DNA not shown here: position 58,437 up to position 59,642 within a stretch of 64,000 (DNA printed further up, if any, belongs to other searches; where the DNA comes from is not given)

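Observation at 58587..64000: Diverged tandem duplication of a two-gene cassette: exported S8 subtilase with a hexapeptide-repeat tail, followed by a cytoplasmic two-domain GNAT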

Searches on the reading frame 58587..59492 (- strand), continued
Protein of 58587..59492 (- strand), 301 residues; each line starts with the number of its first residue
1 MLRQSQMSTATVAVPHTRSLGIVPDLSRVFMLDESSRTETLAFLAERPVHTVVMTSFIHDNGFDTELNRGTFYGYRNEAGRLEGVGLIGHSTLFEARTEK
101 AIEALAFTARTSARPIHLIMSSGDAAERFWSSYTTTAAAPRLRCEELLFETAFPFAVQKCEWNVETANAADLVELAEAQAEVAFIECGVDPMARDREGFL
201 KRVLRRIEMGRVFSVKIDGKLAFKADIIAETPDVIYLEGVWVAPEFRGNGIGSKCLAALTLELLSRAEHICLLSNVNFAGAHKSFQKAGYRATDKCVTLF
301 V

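Call 38: find_encoding_contigs(protein=P0420, flank=7000, max_places=2)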
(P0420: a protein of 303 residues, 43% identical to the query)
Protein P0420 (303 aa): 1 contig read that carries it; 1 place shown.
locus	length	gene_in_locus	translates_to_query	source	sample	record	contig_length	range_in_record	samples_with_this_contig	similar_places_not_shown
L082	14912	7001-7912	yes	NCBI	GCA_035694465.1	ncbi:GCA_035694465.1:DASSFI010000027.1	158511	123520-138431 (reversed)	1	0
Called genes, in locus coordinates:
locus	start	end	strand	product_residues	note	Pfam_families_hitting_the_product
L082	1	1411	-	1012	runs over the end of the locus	PF00041:fn3 (faint), PF13088:BNR_2 (faint), PF02012:BNR (faint)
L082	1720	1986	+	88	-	-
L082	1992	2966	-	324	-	-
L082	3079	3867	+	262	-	-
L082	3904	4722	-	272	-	PF24741:AlkZ-rel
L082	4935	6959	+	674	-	-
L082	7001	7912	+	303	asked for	PF00583:Acetyltransf_1, PF13673:Acetyltransf_10 (weak), PF13508:Acetyltransf_7, PF08445:FR47 (weak)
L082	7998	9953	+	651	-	PF00512:HisKA, PF02518:HATPase_c, PF00072:Response_reg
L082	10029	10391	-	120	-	PF00072:Response_reg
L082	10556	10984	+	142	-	PF02566:OsmC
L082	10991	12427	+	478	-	PF13432:TPR_16 (faint), PF13424:TPR_12 (faint), PF07719:TPR_2 (faint), PF13174:TPR_6 (faint), PF01464:SLT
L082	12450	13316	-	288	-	PF25534:DUF7918 (weak)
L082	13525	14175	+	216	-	PF01209:Ubie_methyltran, PF13489:Methyltransf_23 (weak), PF13847:Methyltransf_31, PF08241:Methyltransf_11, PF08242:Methyltransf_12, PF13649:Methyltransf_25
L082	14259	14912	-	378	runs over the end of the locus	PF07995:GSDH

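Call 39: find_encoding_contigs(protein=P0460, flank=7000, max_places=2)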
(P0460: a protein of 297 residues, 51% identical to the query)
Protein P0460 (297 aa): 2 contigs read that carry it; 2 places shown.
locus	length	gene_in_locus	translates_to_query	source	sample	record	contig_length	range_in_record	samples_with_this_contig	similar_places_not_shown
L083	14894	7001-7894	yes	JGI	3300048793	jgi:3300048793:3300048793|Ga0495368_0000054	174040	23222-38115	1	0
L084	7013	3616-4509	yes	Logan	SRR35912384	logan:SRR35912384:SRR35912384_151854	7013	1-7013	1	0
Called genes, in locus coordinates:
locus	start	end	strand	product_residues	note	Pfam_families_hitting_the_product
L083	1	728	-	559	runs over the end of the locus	PF20226:DUF6585, PF03781:FGE-sulfatase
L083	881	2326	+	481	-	PF01979:Amidohydro_1, PF07969:Amidohydro_3 (weak)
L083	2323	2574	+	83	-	-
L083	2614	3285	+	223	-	PF01522:Polysacc_deac_1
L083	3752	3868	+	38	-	-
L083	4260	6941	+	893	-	-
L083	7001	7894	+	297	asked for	PF00583:Acetyltransf_1, PF13673:Acetyltransf_10 (faint), PF13508:Acetyltransf_7, PF08445:FR47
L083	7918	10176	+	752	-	PF00990:GGDEF, PF00563:EAL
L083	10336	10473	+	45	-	-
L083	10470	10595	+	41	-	-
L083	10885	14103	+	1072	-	PF12729:4HB_MCP_1, PF00989:PAS (weak), PF13185:GAF_2, PF01590:GAF, PF13492:GAF_3, PF00512:HisKA, PF02518:HATPase_c, PF00072:Response_reg, +4 more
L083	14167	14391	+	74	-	PF01078:Mg_chelatase (weak)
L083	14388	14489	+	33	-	-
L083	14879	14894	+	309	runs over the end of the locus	PF03781:FGE-sulfatase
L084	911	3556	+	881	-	PF00082:Peptidase_S8, PF25084:LbH_EIF2B (weak), PF00132:Hexapep (faint)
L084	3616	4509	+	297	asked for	PF00583:Acetyltransf_1, PF13673:Acetyltransf_10 (faint), PF13508:Acetyltransf_7, PF08445:FR47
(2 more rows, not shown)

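Call 40: find_encoding_contigs(protein=P0414, flank=7000, max_places=2)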
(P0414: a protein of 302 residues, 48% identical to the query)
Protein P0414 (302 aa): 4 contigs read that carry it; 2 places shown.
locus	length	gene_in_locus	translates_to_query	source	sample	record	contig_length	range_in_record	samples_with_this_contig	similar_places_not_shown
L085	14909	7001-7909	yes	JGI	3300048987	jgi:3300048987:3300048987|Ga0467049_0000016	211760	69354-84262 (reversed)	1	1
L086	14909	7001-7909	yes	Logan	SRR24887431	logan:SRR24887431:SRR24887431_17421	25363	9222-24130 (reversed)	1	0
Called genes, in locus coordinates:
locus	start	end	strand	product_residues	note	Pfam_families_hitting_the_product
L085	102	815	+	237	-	-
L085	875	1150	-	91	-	PF02452:PemK_toxin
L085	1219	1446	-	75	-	-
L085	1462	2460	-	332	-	-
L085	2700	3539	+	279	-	-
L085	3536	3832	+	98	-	-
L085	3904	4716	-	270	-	PF24741:AlkZ-rel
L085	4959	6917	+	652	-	-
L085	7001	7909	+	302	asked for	PF00583:Acetyltransf_1, PF13673:Acetyltransf_10, PF13508:Acetyltransf_7, PF08445:FR47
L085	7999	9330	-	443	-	PF01590:GAF, PF13185:GAF_2, PF13492:GAF_3, PF07228:SpoIIE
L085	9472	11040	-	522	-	PF13441:Gly-zipper_YMGG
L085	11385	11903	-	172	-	-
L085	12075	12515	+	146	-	PF02566:OsmC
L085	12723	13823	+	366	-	PF13308:YARHG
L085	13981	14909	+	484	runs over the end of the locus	PF00515:TPR_1 (faint), PF07719:TPR_2 (faint), PF13174:TPR_6 (faint), PF13181:TPR_8 (faint), PF13424:TPR_12 (faint), PF13428:TPR_14 (faint), PF13432:TPR_16 (weak), PF01464:SLT, +1 more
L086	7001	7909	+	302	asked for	PF00583:Acetyltransf_1, PF13673:Acetyltransf_10, PF13508:Acetyltransf_7, PF08445:FR47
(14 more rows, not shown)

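Call 42: search_protein_families(library=ncbifam, proteins=[L082:4935-6959:+, L085:4959-6917:+, L083:4260-6941:+], max_evalue=0.01)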
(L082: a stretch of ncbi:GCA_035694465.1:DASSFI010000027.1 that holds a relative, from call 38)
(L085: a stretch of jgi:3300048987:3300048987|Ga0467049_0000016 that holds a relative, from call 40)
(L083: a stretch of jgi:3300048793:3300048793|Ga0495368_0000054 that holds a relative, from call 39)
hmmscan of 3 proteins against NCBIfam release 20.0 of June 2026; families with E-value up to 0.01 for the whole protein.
L082:4935-6959:+ (674 aa): 16 families
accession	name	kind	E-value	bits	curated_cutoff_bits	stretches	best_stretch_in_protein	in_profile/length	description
TIGR03921.1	T7SS_mycosin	equivalog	1.3e-31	110.1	278.75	2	153-337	11-188/353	type VII secretion-associated serine protease mycosin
NF049966.1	QH_SP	equivalog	2.6e-16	59.7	165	1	159-305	2-127/219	subtilisin-like serine protease QhpE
NF042956.1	IteS_antiphage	equivalog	1.7e-13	49.8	900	1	103-451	206-534/747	S8 family anti-phage peptidase IteS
NF040553.1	SGO_0316_fam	subfamily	7.5e-12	43.7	1400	1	190-334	349-502/1486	SGO_0316/SGO_0317 family LPXTG-anchored serine peptidase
NF033595.1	denti_PrtP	equivalog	1.4e-11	43.7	300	1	264-473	341-503/606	dentilisin complex serine proteinase subunit PrtP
NF002060.0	PRK00892.1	subfamily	1.4e-09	37.5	207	1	529-593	107-170/345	UDP-3-O-(3-hydroxymyristoyl)glucosamine N-acyltransferase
NF040809.1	germ_prot_CspBA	exception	2e-09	35.7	1250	1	196-322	719-841/1099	bifunctional germination protease/germinant receptor pseudoprotease CspBA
TIGR03895.1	protease_PatA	subfamily_domain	2.4e-09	36.5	421.05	1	201-337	1-125/606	PatA/PatG family cyanobactin maturation protease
TIGR01853.1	lipid_A_lpxD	equivalog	1.6e-08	33.9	242.5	2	526-600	101-174/325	UDP-3-O-(3-hydroxymyristoyl)glucosamine N-acyltransferase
NF040808.2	CspC_non_triad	exception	1.5e-07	30.2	675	1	195-306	163-280/556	bile acid germinant receptor pseudoprotease CspC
TIGR03570.1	NeuD_NnaD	subfamily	2.4e-06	27.3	160.8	1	538-606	101-169/202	NeuD/PglB/VioB family sugar acetyltransferase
NF007499.0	PRK10092.1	equivalog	0.0011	18.9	314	0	584-658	93-167/183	maltose O-acetyltransferase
NF003657.0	PRK05289.1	equivalog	0.002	17.3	226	0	541-589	20-68/264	acyl-ACP--UDP-N-acetylglucosamine O-acyltransferase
NF007797.0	PRK10502.1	subfamily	0.0028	17.3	192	0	546-643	56-154/183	WcaF family extracellular polysaccharide biosynthesis acetyltransferase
NF007076.0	PRK09527.1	equivalog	0.0054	16.2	347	0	584-646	95-157/203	galactoside O-acetyltransferase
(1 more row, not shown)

L085:4959-6917:+ (652 aa): 13 families
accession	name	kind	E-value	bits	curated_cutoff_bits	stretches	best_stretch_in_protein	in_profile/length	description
TIGR03921.1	T7SS_mycosin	equivalog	8.9e-38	130.3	278.75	2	149-333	11-189/353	type VII secretion-associated serine protease mycosin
NF049966.1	QH_SP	equivalog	7e-19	68.1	165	1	155-300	2-127/219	subtilisin-like serine protease QhpE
NF040808.2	CspC_non_triad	exception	1.2e-16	60.3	675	2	189-301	162-280/556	bile acid germinant receptor pseudoprotease CspC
NF033595.1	denti_PrtP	equivalog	7.4e-16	57.9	300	1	260-467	342-502/606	dentilisin complex serine proteinase subunit PrtP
NF040809.1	germ_prot_CspBA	exception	8.3e-16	56.8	1250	2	188-313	716-837/1099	bifunctional germination protease/germinant receptor pseudoprotease CspBA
NF042956.1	IteS_antiphage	equivalog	1.1e-13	50.4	900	1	155-448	259-536/747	S8 family anti-phage peptidase IteS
TIGR03895.1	protease_PatA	subfamily_domain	1e-10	41.1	421.05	2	196-333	1-126/606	PatA/PatG family cyanobactin maturation protease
NF040553.1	SGO_0316_fam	subfamily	2.4e-09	35.5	1400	1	183-328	347-501/1486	SGO_0316/SGO_0317 family LPXTG-anchored serine peptidase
NF051851.1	AtpSerPepEprS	equivalog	0.00013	20.1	1700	1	407-464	299-360/988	autotransporter serine peptidase EprS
NF007499.0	PRK10092.1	equivalog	0.00025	20.9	314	1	557-637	93-172/183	maltose O-acetyltransferase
NF002060.0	PRK00892.1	subfamily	0.00064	18.9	207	0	580-642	117-179/345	UDP-3-O-(3-hydroxymyristoyl)glucosamine N-acyltransferase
TIGR01853.1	lipid_A_lpxD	equivalog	0.00097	18.2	242.5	1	549-615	102-167/325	UDP-3-O-(3-hydroxymyristoyl)glucosamine N-acyltransferase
NF010938.0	PRK14358.1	equivalog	0.0082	14.7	500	0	534-627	271-360/481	bifunctional N-acetylglucosamine-1-phosphate uridyltransferase/glucosamine-1-phosphate acetyltransferase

L083:4260-6941:+ (893 aa): 18 families
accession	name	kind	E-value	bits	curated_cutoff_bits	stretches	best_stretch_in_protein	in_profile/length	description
TIGR03346.1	chaperone_ClpB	equivalog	1.2e-37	129.7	1232.1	1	50-245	140-338/853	ATP-dependent chaperone ClpB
TIGR02639.1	ClpA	equivalog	5.7e-32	110.8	993.15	1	43-247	144-352/734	ATP-dependent Clp protease ATP-binding subunit ClpA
NF008118.0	PRK10865.1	equivalog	7e-32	110.2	1417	1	40-240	135-338/857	ATP-dependent chaperone ClpB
NF033606.1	heat_AAA_ClpK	exception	8.5e-32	109.9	1900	1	50-255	248-461/949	heat shock survival AAA family ATPase ClpK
TIGR03345.1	VI_ClpV1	equivalog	3.4e-31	108.3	884.95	1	35-246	142-353/852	type VI secretion system ATPase TssH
NF033607.0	disagg_AAA_ClpG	exception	3.1e-29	101.5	1900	1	55-241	232-424/932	AAA family protein disaggregase ClpG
TIGR03921.1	T7SS_mycosin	equivalog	1e-28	100.5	278.75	1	384-721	12-288/353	type VII secretion-associated serine protease mycosin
NF008263.0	PRK11034.1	equivalog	2.6e-24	85.1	1350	1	42-244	147-350/758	ATP-dependent Clp protease ATP-binding subunit ClpA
NF049966.1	QH_SP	equivalog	1.5e-12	47.3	165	1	389-547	2-127/219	subtilisin-like serine protease QhpE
NF040553.1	SGO_0316_fam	subfamily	1.7e-12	45.9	1400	1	416-575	349-501/1486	SGO_0316/SGO_0317 family LPXTG-anchored serine peptidase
NF033595.1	denti_PrtP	equivalog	3.3e-11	42.5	300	1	420-720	243-504/606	dentilisin complex serine proteinase subunit PrtP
TIGR03895.1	protease_PatA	subfamily_domain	1.1e-10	41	421.05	2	657-736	157-243/606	PatA/PatG family cyanobactin maturation protease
NF040809.1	germ_prot_CspBA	exception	5e-08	31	1250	1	421-564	718-841/1099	bifunctional germination protease/germinant receptor pseudoprotease CspBA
TIGR03570.1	NeuD_NnaD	subfamily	1.6e-07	31.1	160.8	1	776-874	85-183/202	NeuD/PglB/VioB family sugar acetyltransferase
NF042956.1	IteS_antiphage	equivalog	2.3e-05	22.8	900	1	389-695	259-531/747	S8 family anti-phage peptidase IteS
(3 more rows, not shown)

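Call 56: predict_structure(alignment_id=A3)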
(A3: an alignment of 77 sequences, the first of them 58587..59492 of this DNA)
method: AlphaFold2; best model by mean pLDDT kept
length: 301 residues; sequences in the alignment: 77
mean_pLDDT: 90.4   pTM: 0.85
mean pLDDT of the five models: 90.4, 90.0, 88.9, 88.8, 88.0
residues with pLDDT >= 90: 241; 70-90: 39; 50-70: 5; < 50: 16
segments of 3 or more residues with pLDDT < 50: 1-15
pLDDT, mean of each block of 10 residues (from residue 1): 38 48 87 97 97 96 88 97 97 96 96 91 94 89 94 84 96 97 89 94 94 97 97 95 94 96 96 93 94 95 90
secondary structure, 60 per line:
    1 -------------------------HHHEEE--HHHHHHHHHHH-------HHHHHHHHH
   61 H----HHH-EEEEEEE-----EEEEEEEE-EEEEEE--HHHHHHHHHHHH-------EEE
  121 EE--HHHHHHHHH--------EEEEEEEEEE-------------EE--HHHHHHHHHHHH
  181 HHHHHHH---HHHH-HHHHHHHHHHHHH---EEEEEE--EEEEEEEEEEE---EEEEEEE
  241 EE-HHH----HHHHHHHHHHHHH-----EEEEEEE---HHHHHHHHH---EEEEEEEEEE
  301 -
elements in order: E29-31 H34-44 H52-61 E70-76 E82-89 E91-96 H99-110 E118-122 H125-133 E142-151 H169-187 H191-194 H196-208 E212-217 E220-230 E234-242 H251-263 E269-275 H279-287 E291-300
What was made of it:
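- On Tandem-GNAT (two-lobed) acyltransferases: The model has pLDDT 90.4 (call 56).
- The GNAT model is confident (pLDDT 90, call 56).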

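Call 60: fold_search(model_id=the predicted structure, library=pdb)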
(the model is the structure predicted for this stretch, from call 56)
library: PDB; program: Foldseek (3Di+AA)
matches with E <= 10: 958; with E <= 0.001: 307
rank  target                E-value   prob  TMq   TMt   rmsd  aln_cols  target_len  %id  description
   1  3iwg_B                3.6e-14  1.00  0.54  0.59   6.5       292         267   14  Acetyltransferase from GNAT family from Colwellia psychrerythraea. (released 2009-09-15)
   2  3iwg_A                1.3e-12  1.00  0.55  0.60   6.3       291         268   14  Acetyltransferase from GNAT family from Colwellia psychrerythraea. (released 2009-09-15)
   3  6wqc                  1.5e-11  1.00  0.53  0.54   6.5       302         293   13  Crystal structure of VipF from Legionella hackeliae in complex with CoA (released 2021-11-10)
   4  7pk1_A                3.1e-11  1.00  0.64  0.67   4.6       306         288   10  Bovine Glycine N-Acyltransferase (released 2022-09-07)
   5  6wqb                  3.5e-11  1.00  0.54  0.56   7.2       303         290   14  Crystal structure of VipF from Legionella hackeliae in complex with acetyl-CoA (released 2021-11-10)
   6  7pk1_B                1.1e-10  1.00  0.64  0.67   4.9       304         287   10  Bovine Glycine N-Acyltransferase (released 2022-09-07)
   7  7wx6                  1.9e-10  1.00  0.52  0.56   7.3       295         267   13  A Legionella acetyltransferase VipF (released 2022-09-14)
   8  7wx5                  2.2e-10  1.00  0.47  0.48   7.8       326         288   13  a Legionella acetyltransferase effector VipF (released 2023-02-22)
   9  7wx7                  2.8e-10  1.00  0.51  0.54   7.4       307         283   13  complex of a legionella acetyltransferase VipF and COA/ACO (released 2023-02-22)
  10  7q3a_B                3.2e-10  1.00  0.50  0.46   7.7       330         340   12  Crystal structure of MAB_4324 a tandem repeat GNAT from Mycobacterium abscessus (released 2022-05-04)
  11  7pk0                  4.6e-10  1.00  0.65  0.68   4.4       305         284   10  Bovine Glycine N-Acyltransferase complexed with Benzoyl-CoA (released 2022-09-07)
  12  2wpw_C                4.9e-10  1.00  0.56  0.53   6.2       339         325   13  Tandem GNAT protein from the clavulanic acid biosynthesis pathway (without AcCoA) (released 2009-12-29)
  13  7q3a_A                1.0e-09  1.00  0.54  0.49   7.0       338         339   11  Crystal structure of MAB_4324 a tandem repeat GNAT from Mycobacterium abscessus (released 2022-05-04)
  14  3ec4_B                1.7e-09  1.00  0.47  0.61   5.0       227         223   18  Crystal structure of Putative Acetyltransferase from the GNAT family (YP_497011.1) from NOVOSPHINGOBIUM AROMATICIVORAN (released 2008-09-09)
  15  2wpw_B                1.7e-09  1.00  0.56  0.53   6.2       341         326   13  Tandem GNAT protein from the clavulanic acid biosynthesis pathway (without AcCoA) (released 2009-12-29)
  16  1sqh                  2.3e-09  1.00  0.66  0.67   4.7       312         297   12  X-RAY STRUCTURE OF DROSOPHILA MALONOGASTER PROTEIN Q9VR51 NORTHEAST STRUCTURAL GENOMICS CONSORTIUM TARGET FR87. (released 2004-04-06)
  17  2wpw_A                3.3e-09  1.00  0.54  0.50   6.6       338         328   14  Tandem GNAT protein from the clavulanic acid biosynthesis pathway (without AcCoA) (released 2009-12-29)
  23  1ozp                  1.2e-08  1.00  0.49  0.50   7.7       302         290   13  Crystal Structure of Rv0819 from Mycobacterium tuberculosis MshD-Mycothiol Synthase Acetyl-Coenzyme A Complex. (released 2003-09-09)
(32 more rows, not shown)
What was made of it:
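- On Tandem-GNAT (two-lobed) acyltransferases: Foldseek matches over nearly the full length to 7pk0, 1sqh, 3iwg, 6wqc, 2wpw and 1ozp (call 60).
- Closest known: Tandem-GNAT acyltransferases: glycine N-acyltransferase. Same: The two-lobed fold is shared, with a degenerate N-terminal GNAT-like lobe and a catalytic C-terminal lobe (call 60).
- Other matches are MshD, PamZ and glucosamine N-acetyltransferase (call 60). VipF, a protein-acetylating tandem GNAT, is among the fold matches (call 60). PamZ is among the structural matches (call 60).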

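Call 65: find_related_loci(query=A6, collection=metagenome_contigs, flank=6000)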
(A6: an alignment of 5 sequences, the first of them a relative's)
Query A6 (300 aa) in metagenome_contigs; peptide patterns used: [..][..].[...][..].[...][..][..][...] (x = any residue, [..] = any of these).
600 stretches matched a pattern (row limit reached: there are more); 534 encode a relative of the query (tblastn E <= 1e-3); the best 80 are kept; 80 distinct loci.
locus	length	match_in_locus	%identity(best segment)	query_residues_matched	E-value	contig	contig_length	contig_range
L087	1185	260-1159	87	1-300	0e+0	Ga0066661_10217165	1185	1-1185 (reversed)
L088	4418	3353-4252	86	1-300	0e+0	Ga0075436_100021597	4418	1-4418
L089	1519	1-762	93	47-300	3e-176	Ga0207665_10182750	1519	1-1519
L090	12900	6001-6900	100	1-300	0e+0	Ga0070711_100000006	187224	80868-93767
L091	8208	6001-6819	62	28-300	1e-111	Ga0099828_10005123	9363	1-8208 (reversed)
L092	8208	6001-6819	62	28-300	1e-111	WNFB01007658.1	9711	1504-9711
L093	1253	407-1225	62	28-300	2e-118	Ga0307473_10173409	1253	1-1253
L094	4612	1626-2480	49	12-300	2e-82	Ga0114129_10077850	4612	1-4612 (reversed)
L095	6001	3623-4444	49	23-300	2e-79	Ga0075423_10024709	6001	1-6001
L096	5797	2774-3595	48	23-300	6e-79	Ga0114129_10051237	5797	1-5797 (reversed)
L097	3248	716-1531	48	25-300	1e-78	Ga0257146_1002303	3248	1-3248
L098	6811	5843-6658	48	25-300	4e-78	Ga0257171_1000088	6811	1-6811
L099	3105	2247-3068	47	23-300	1e-78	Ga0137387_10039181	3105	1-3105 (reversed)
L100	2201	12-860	49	17-300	1e-80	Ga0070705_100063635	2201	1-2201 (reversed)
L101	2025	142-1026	46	1-300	2e-80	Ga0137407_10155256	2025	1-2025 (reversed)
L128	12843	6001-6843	41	13-300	1e-68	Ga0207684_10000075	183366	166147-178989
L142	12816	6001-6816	44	25-300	1e-67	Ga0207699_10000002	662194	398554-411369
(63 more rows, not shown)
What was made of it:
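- Tried and rejected: A five-sequence subset worked (call 65).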
